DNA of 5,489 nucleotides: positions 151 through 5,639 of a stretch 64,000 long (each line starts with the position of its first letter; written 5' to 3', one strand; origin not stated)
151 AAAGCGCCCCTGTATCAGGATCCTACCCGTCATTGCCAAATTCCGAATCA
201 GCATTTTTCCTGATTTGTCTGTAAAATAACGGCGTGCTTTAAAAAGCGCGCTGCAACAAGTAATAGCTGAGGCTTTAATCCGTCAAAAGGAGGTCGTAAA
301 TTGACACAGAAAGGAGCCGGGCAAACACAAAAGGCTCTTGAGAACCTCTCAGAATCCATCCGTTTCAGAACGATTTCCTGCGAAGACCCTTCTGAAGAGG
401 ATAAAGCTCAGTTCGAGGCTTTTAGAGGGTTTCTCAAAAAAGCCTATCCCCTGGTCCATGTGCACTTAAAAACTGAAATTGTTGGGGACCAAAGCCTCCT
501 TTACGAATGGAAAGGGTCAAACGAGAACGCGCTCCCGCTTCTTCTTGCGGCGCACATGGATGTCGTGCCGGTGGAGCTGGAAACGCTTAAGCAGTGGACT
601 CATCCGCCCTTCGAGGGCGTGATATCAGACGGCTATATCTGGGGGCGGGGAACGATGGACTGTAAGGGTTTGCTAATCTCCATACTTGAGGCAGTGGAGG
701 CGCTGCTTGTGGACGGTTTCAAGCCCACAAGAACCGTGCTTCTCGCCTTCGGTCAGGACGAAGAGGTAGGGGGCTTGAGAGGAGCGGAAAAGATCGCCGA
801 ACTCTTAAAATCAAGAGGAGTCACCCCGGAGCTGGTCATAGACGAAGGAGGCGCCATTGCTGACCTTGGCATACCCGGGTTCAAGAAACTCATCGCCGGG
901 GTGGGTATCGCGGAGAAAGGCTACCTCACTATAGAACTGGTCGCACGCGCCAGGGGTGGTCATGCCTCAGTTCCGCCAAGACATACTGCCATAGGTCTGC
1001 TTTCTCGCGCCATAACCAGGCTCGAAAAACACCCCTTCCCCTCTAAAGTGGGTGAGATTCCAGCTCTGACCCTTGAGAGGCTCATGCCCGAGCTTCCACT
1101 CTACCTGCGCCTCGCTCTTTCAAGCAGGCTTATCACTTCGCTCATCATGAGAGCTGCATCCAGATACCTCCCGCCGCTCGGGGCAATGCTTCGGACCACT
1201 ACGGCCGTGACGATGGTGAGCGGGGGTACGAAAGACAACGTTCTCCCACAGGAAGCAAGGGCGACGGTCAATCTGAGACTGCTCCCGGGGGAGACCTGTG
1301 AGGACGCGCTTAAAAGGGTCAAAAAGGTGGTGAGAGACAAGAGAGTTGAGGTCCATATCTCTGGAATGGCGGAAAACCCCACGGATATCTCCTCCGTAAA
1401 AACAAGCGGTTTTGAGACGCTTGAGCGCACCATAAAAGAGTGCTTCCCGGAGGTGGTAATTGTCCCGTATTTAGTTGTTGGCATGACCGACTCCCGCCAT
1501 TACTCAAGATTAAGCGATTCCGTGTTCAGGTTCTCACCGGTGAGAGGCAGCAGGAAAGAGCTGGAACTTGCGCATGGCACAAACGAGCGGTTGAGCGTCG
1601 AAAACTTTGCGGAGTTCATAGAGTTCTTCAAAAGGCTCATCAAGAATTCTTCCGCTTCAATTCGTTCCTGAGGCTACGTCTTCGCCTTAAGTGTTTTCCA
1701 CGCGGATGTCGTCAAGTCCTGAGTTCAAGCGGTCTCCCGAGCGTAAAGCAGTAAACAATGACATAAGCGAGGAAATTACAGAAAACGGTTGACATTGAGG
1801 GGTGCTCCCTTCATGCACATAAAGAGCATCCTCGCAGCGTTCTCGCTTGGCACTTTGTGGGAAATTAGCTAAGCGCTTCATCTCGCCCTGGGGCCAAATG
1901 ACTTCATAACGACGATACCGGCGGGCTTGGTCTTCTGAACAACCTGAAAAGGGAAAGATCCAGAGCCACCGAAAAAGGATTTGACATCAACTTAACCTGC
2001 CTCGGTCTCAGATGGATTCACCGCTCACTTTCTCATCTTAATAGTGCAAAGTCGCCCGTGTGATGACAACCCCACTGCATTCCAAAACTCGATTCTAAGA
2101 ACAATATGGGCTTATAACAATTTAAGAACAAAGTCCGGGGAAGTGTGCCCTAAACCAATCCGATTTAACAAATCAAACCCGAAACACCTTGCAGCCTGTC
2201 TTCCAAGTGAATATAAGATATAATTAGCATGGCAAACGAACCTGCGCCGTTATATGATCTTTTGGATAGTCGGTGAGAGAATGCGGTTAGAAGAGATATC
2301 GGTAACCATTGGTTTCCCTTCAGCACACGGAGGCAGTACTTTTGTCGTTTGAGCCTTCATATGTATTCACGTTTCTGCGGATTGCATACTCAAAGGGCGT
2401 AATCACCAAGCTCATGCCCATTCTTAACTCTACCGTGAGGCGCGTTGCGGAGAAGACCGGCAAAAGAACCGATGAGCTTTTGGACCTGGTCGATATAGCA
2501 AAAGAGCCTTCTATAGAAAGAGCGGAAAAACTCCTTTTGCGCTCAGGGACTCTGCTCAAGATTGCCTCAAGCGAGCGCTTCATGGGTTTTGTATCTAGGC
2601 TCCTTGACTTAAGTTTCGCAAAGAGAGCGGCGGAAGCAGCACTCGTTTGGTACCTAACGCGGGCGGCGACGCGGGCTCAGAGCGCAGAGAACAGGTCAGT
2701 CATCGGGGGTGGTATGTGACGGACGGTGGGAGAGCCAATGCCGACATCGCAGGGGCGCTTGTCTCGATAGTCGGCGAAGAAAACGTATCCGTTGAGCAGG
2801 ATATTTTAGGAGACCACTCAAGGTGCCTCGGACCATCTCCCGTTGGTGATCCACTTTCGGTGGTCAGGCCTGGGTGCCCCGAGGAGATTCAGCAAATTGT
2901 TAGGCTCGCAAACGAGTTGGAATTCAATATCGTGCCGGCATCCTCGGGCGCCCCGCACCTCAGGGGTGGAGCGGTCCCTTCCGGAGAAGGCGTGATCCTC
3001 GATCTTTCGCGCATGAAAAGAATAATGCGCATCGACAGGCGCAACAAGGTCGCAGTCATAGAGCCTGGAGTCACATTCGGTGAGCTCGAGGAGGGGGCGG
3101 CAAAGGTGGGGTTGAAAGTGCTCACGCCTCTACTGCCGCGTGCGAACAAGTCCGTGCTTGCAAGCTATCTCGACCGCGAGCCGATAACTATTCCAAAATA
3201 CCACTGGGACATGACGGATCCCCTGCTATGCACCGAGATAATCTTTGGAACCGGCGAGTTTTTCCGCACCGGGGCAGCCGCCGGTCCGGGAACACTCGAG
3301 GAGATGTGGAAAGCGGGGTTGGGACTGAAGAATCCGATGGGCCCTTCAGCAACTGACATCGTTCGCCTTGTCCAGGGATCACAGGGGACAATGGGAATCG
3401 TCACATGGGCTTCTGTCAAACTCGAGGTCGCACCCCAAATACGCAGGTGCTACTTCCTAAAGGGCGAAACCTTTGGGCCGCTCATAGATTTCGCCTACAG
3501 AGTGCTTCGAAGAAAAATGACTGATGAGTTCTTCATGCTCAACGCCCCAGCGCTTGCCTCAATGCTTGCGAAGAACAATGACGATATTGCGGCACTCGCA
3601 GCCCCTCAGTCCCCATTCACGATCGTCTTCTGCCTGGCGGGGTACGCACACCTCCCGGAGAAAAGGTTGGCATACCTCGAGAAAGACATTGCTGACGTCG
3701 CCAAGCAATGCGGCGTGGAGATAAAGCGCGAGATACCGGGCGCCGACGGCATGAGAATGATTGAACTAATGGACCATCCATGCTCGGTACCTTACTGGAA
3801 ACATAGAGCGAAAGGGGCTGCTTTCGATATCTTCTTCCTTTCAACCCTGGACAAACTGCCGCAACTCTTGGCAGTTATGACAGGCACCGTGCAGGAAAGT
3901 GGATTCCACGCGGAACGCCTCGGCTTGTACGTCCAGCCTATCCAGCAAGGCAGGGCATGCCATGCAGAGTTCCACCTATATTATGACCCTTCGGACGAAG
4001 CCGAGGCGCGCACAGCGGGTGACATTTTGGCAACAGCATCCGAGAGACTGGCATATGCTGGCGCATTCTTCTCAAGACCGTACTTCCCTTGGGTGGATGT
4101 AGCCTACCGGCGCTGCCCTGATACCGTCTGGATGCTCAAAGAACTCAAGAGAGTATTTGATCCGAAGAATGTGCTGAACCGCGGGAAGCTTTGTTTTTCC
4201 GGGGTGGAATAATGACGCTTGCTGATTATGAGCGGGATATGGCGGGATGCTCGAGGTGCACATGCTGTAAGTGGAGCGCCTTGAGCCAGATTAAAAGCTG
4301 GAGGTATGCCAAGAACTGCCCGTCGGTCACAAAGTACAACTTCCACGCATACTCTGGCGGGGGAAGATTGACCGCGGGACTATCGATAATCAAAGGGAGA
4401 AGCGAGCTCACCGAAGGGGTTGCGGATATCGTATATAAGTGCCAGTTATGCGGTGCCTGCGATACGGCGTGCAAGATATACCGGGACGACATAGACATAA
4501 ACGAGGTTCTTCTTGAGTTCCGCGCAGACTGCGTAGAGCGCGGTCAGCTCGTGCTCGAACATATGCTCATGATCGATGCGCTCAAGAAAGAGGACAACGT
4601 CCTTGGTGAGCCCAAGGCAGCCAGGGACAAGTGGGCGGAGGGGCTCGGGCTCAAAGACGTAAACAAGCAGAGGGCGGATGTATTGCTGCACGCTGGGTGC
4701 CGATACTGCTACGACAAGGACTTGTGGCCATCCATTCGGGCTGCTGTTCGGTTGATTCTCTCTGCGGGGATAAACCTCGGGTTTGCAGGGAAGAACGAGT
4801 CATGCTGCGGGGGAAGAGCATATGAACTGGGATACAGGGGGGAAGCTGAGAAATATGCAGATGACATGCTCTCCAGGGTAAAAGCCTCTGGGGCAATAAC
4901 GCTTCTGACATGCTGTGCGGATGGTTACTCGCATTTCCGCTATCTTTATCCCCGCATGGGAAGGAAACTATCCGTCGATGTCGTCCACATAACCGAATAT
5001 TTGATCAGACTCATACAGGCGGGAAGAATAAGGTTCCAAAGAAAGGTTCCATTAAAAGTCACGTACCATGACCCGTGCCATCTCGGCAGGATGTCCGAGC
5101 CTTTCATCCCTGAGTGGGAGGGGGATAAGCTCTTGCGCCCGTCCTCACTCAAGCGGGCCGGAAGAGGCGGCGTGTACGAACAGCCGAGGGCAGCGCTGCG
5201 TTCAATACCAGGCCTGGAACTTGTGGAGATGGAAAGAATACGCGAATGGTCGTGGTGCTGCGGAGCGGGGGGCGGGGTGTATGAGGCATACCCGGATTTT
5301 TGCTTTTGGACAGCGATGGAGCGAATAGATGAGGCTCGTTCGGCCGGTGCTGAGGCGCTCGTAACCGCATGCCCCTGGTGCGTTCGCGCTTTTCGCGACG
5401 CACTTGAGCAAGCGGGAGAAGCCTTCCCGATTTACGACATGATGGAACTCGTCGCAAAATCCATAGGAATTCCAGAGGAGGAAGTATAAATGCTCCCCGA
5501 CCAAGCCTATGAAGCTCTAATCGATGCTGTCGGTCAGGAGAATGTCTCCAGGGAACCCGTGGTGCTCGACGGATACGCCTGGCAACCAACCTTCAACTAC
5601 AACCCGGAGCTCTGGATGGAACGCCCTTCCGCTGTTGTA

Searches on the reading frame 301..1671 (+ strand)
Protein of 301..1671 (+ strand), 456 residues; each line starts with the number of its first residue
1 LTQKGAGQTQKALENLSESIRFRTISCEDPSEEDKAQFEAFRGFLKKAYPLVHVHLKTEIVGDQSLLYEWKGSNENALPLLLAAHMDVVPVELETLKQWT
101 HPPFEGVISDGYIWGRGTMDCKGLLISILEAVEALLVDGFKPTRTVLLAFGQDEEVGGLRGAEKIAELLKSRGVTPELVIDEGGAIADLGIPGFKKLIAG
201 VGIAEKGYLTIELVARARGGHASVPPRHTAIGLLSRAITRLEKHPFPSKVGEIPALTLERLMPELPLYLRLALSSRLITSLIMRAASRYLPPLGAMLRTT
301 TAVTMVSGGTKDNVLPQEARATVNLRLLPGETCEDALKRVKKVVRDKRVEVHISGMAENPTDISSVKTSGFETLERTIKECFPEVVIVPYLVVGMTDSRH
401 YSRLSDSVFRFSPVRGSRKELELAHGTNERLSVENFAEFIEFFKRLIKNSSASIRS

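Call 72: search_protein_families(library=pfam, proteins=[window:301-1671:+], max_evalue=0.00001)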
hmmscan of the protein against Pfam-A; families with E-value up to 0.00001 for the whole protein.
window:301-1671:+ (456 aa): 3 families
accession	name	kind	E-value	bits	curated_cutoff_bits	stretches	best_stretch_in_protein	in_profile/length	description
PF01546.33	Peptidase_M20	-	8.9e-31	107.8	24.6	1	81-449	1-206/206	Peptidase family M20/M25/M40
PF07687.19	M20_dimer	-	1.7e-17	63.7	21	1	203-348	1-103/107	Peptidase dimerisation domain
PF04389.22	Peptidase_M28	-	5.4e-06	26.7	21.3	1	68-169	4-79/193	Peptidase family M28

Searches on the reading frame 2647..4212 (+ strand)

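Call 72: search_protein_families(library=pfam, proteins=[window:2647-4212:+], max_evalue=0.00001)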
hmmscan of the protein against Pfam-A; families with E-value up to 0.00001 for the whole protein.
window:2647-4212:+ (521 aa): 1 family
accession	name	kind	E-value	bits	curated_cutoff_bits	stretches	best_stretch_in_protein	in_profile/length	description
PF01565.28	FAD_binding_4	-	6.4e-17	62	26.4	1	69-157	1-87/139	FAD binding domain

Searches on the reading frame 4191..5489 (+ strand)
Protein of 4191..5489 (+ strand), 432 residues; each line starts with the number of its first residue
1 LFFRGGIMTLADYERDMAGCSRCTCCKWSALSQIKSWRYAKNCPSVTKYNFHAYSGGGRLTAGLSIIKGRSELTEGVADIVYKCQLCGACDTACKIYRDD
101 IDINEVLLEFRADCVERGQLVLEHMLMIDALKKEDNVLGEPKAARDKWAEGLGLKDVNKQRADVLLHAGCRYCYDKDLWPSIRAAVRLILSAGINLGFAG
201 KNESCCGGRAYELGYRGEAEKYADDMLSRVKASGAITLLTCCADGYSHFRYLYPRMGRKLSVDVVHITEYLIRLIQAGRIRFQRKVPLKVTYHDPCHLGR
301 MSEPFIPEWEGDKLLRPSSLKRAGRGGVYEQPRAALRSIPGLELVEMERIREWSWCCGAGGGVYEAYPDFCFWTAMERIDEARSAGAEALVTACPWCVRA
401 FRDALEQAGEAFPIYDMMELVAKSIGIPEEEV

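Call 72: search_protein_families(library=pfam, proteins=[window:4191-5489:+], max_evalue=0.00001)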
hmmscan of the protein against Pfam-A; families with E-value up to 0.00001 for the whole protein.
window:4191-5489:+ (432 aa): 2 families
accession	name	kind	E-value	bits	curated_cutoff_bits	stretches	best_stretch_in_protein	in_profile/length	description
PF02754.22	CCG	-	1.1e-24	86.7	20.6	2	290-401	1-84/85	Cysteine-rich domain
PF13183.11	Fer4_8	-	3.3e-08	34.4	27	1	17-95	2-65/68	4Fe-4S dicluster domain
